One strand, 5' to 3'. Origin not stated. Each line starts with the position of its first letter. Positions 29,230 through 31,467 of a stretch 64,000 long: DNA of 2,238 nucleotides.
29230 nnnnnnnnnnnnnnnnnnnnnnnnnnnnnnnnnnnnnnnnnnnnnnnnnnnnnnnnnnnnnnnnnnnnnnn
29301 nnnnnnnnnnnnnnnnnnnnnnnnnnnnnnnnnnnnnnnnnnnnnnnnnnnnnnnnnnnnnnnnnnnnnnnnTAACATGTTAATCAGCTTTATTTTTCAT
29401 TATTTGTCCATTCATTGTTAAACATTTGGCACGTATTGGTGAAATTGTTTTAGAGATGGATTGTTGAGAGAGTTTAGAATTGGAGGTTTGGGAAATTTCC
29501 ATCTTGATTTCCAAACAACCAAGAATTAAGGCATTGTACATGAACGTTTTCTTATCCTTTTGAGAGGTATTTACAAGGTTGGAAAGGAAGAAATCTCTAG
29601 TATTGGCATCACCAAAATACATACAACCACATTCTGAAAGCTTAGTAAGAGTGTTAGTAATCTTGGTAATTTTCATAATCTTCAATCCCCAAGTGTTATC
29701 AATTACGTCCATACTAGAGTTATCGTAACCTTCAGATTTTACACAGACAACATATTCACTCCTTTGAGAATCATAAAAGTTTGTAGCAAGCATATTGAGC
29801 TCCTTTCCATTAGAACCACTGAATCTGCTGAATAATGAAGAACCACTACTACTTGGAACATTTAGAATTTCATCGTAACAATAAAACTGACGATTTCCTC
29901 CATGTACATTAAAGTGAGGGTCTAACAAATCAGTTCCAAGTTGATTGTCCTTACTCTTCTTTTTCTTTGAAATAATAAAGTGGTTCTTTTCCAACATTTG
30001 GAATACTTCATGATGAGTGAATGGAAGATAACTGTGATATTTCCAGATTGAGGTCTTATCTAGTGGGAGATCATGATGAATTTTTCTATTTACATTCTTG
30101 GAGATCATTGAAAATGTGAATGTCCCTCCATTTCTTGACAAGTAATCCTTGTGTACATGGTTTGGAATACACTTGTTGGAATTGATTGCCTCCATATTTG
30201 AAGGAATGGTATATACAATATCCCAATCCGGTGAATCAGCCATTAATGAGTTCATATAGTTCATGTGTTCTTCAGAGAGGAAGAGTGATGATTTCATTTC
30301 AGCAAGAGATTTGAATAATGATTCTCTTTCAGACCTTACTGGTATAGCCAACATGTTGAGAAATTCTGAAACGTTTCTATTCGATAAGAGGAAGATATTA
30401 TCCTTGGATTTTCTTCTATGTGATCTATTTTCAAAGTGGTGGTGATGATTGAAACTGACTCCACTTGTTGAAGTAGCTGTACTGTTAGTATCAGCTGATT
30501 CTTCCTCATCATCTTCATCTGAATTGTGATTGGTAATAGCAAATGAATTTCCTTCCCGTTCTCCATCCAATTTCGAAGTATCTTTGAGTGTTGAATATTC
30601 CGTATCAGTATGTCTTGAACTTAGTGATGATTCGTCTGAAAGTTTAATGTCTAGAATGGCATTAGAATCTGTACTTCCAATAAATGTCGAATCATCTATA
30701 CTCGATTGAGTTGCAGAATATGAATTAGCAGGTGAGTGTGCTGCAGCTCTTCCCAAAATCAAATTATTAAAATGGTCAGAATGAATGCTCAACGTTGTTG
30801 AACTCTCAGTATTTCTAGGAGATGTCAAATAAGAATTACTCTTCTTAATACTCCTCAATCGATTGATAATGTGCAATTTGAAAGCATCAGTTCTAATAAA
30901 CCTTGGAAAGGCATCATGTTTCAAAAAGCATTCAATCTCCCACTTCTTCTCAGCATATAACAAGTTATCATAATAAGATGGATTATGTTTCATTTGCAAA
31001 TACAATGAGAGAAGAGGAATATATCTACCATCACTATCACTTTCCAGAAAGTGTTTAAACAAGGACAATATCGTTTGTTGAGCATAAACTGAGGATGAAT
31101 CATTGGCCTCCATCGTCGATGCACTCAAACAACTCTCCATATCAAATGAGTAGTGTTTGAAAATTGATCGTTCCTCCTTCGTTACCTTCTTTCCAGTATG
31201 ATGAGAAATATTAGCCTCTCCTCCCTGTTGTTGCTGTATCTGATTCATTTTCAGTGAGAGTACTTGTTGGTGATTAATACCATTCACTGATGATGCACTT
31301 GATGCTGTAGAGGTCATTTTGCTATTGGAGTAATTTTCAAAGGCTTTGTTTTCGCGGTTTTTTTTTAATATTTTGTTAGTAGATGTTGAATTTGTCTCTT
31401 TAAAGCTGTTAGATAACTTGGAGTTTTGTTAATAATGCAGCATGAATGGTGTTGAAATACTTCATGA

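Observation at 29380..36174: Head-to-head pair of paralogous RGS-domain proteins with START/Bet-v1-like C-terminal halves; G-protein-signalling neighbourhood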

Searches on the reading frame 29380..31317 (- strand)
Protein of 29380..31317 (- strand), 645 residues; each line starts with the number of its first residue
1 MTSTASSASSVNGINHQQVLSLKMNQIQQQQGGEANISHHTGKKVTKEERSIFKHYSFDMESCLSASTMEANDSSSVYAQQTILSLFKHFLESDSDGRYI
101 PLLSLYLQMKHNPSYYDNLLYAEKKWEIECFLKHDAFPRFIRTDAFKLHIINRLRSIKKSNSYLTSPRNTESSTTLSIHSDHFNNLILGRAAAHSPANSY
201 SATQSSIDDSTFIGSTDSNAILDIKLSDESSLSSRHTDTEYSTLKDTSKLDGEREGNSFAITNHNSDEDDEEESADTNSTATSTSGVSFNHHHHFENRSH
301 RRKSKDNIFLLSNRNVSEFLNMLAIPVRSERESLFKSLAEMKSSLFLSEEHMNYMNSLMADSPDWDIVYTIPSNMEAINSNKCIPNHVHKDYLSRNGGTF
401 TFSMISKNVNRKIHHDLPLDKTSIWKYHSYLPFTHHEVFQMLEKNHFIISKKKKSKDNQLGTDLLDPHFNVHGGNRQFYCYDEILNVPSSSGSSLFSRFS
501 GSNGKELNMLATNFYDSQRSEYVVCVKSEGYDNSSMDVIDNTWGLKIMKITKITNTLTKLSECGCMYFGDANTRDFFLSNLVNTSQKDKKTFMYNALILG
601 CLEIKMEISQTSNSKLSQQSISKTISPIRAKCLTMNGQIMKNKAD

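Call 3: search_protein_families(library=pfam, proteins=[window:29380-31317:-], max_evalue=1)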
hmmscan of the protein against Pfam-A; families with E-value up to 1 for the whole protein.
window:29380-31317:- (645 aa): 2 families
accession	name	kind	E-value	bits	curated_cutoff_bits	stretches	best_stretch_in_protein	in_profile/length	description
PF00615.24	RGS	-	0.04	14.7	23.9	0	124-147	92-115/117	Regulator of G protein signaling domain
PF18804.6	CxC3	-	0.15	12.3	26.6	1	558-618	46-104/113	CxC3 like cysteine cluster associated with KDZ transposases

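Call 6: find_homologous_proteins(query=window:29380-31317:-, max_evalue=0.001)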
Query window:29380-31317:- (645 aa): 4 proteins with E <= 0.001 among 8000 candidates.
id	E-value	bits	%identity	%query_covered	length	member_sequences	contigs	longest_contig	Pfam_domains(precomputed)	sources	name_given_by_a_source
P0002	0.0e+0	1437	100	100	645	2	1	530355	-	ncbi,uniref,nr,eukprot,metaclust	ncbi:hypothetical protein NAEGRDRAFT_79171 [Naegleria gruberi]|uniref:RGS domain-containing protein 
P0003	3.8e-130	454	46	17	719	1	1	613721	-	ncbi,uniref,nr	ncbi:hypothetical protein C9374_006068 [Naegleria lovaniensis]|uniref:RGS domain-containing protein 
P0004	3.0e-121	424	45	18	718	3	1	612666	-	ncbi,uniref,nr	ncbi:hypothetical protein FDP41_000116 [Naegleria fowleri]|uniref:RGS domain-containing protein n=1 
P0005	3.7e-105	371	37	93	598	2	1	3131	-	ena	-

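Call 11: search_protein_families(library=pfam, proteins=[P0003, P0004, P0005], max_evalue=1)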
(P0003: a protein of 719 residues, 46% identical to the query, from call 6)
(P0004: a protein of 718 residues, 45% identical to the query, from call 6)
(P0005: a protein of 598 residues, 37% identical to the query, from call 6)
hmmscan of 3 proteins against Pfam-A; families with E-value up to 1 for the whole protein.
P0003 (719 aa): 1 family
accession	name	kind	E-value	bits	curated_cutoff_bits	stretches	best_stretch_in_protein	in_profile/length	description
PF25105.1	DUF7813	-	0.28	10.9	27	1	194-314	66-181/442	Family of unknown function (DUF7813)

P0004 (718 aa): 0 families

P0005 (598 aa): 1 family
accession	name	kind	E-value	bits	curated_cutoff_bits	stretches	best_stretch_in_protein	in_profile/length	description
PF17577.7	ETM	-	0.03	15.3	27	1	456-513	25-80/109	ECORI-T site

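Call 36: search_solved_structures(query=A4, max_evalue=10, show_alignments=3)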
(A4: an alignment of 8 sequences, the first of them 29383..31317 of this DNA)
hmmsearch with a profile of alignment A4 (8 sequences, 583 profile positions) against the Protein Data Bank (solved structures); distinct sequences matched with E-value up to 10: 8.
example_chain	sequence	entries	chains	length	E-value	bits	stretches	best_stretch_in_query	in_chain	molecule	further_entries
8ab6_F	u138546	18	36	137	0.0024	20.1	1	171-285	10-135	YALI0F24673p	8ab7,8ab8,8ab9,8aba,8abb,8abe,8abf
3cx5_F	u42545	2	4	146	0.085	14.9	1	180-270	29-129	Cytochrome b-c1 complex subunit 6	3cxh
6giq_F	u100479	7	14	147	0.087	14.9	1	180-270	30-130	QCR6 isoform 1 | Cytochrome b-c1 complex subunit 6 | CYTOCHROME B-C1 COMPLEX SUBUNIT 6; SYNONYM: COMPLEX III SUBUNIT 6,COMPLEX III SUBUNIT VI,C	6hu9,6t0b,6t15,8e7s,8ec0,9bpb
2a72_A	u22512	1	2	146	0.27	13.3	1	87-121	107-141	Regulator of G-protein signalling 7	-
7rja_H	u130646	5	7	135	0.29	13.2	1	188-283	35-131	Ubiquinol--cytochrome-c reductase subunit 6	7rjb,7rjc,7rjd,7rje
5uqd_A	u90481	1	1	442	0.69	11.9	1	182-240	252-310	DumPY: shorter than wild-type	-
4r62_A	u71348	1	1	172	0.7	11.9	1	143-218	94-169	Ubiquitin-conjugating enzyme E2 2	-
7mey_B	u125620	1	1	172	0.94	11.5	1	143-218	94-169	Ubiquitin-conjugating enzyme E2 2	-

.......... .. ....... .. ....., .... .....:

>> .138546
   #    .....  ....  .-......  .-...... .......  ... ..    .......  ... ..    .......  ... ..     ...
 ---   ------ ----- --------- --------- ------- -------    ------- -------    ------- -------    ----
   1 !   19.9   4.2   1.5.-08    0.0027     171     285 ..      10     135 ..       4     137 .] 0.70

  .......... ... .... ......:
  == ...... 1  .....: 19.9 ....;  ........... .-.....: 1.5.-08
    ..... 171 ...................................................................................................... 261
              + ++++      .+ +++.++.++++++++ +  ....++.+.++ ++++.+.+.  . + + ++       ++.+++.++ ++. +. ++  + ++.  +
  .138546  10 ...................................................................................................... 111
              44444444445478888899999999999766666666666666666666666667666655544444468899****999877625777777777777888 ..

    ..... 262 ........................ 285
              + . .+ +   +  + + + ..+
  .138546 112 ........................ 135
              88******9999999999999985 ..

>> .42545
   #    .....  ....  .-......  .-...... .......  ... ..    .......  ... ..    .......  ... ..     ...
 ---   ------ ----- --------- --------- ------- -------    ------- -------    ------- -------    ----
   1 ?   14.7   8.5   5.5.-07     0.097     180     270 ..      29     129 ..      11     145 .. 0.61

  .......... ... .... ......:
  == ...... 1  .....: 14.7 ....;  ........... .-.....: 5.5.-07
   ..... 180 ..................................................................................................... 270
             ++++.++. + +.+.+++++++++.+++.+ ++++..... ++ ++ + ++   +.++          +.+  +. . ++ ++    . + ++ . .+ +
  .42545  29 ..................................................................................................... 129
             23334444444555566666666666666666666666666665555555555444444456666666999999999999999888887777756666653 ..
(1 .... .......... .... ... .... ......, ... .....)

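Call 38: find_encoding_contigs(protein=P0003, flank=10000, max_places=3)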
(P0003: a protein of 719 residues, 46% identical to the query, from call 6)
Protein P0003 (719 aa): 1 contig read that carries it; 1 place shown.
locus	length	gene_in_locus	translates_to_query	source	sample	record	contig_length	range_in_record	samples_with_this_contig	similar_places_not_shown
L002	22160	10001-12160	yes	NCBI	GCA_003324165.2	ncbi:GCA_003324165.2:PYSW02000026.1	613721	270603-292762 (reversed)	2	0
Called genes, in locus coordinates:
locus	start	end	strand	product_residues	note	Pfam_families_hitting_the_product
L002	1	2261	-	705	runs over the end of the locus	PF25021:TEN_NHL (faint)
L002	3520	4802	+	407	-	-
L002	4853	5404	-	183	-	PF13087:AAA_12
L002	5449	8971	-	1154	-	PF16399:Aquarius_N_1st, PF21143:Aquarius_N_2nd, PF13086:AAA_11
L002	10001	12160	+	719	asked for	-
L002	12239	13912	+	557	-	-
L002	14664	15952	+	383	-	PF00173:Cyt-b5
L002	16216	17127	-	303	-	-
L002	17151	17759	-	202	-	-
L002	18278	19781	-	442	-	PF00091:Tubulin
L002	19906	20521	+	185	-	-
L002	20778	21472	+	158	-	-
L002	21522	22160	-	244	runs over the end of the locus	PF05962:HutD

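Call 40: predict_structure(alignment_id=A4)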
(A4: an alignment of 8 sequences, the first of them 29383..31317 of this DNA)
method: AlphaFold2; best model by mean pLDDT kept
length: 645 residues; sequences in the alignment: 8
mean_pLDDT: 51.7   pTM: 0.38
mean pLDDT of the five models: 51.7, 49.2, 46.4, 45.2, 42.7
residues with pLDDT >= 90: 9; 70-90: 181; 50-70: 83; < 50: 372
segments of 3 or more residues with pLDDT < 50: 1-42, 71-79, 162-307, 328-344, 362-374, 378-385, 394-416, 445-476, 490-502, 580-633, 635-645
pLDDT, mean of each block of 10 residues (from residue 1): 31 30 27 29 68 81 72 45 87 84 86 76 78 83 87 83 36 29 27 30 29 29 29 25 29 31 29 32 28 30 42 79 67 38 57 76 46 48 49 46 36 44 68 71 47 29 36 51 65 32 63 76 81 61 81 75 77 62 38 43 45 40 41 45 39
secondary structure, 60 per line:
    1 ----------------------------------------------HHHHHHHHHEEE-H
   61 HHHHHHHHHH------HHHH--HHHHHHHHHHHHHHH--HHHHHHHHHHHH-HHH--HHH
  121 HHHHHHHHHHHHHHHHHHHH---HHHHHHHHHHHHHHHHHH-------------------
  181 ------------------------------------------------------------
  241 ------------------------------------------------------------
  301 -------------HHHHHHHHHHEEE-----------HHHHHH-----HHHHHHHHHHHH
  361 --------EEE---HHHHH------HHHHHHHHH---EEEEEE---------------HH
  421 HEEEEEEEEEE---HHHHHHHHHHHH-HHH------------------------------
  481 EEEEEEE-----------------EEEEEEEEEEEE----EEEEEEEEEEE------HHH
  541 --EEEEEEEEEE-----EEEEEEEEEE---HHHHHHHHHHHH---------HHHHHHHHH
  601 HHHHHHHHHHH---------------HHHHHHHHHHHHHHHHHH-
elements in order (helices of 4 or more, strands of 3 or more residues): H47-55 E56-58 H60-70 H77-80 H83-97 H100-111 H118-140 H144-161 H314-323 E324-326 H338-343 H349-360 E369-371 H375-379 H386-394 E398-403 E422-431 H435-446 E481-487 E505-516 E521-531 E543-552 E558-567 H571-582 H592-611 H627-644

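Call 44: find_encoding_contigs(protein=P0004, flank=10000, max_places=2)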
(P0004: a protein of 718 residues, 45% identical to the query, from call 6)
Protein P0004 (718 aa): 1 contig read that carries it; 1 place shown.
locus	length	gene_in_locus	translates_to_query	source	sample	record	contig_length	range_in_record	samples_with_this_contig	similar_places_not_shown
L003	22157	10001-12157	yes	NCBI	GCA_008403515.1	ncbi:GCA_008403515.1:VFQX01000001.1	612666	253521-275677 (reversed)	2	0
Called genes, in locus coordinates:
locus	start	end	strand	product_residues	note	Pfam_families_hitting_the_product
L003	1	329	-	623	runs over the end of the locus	PF01825:GPS (weak)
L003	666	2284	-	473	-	PF01436:NHL (faint), PF25021:TEN_NHL (faint)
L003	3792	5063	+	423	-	-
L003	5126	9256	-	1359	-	PF16399:Aquarius_N_1st, PF21143:Aquarius_N_2nd, PF13086:AAA_11, PF13245:AAA_19 (faint), PF13087:AAA_12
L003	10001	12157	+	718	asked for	-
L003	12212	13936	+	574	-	-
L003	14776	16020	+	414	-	PF00173:Cyt-b5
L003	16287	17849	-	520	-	-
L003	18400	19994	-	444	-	PF00091:Tubulin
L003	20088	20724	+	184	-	-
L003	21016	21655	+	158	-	-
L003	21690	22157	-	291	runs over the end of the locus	PF05962:HutD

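Call 61: search_protein_families(library=pfam, proteins=[P0014, P0013, P0016], max_evalue=0.1)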
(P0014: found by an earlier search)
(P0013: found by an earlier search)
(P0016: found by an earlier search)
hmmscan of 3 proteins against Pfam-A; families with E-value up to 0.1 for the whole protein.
P0014 (825 aa): 3 families
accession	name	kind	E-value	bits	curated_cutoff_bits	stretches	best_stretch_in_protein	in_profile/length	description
PF00615.24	RGS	-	3.7e-05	24.5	23.9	1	324-396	1-72/117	Regulator of G protein signaling domain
PF01852.25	START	-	0.00021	21.2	22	1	661-796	72-204/207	START domain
PF01348.27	Intron_maturas2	-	0.063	13.7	20.8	0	470-550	9-85/140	Type II intron maturase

P0013 (641 aa): 1 family
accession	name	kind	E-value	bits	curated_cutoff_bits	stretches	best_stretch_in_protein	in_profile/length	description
PF00615.24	RGS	-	0.00031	21.5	23.9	1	219-363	2-117/117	Regulator of G protein signaling domain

P0016 (598 aa): 1 family
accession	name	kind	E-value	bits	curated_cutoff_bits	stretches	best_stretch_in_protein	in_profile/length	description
PF17577.7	ETM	-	0.036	15.1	27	1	457-513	26-80/109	ECORI-T site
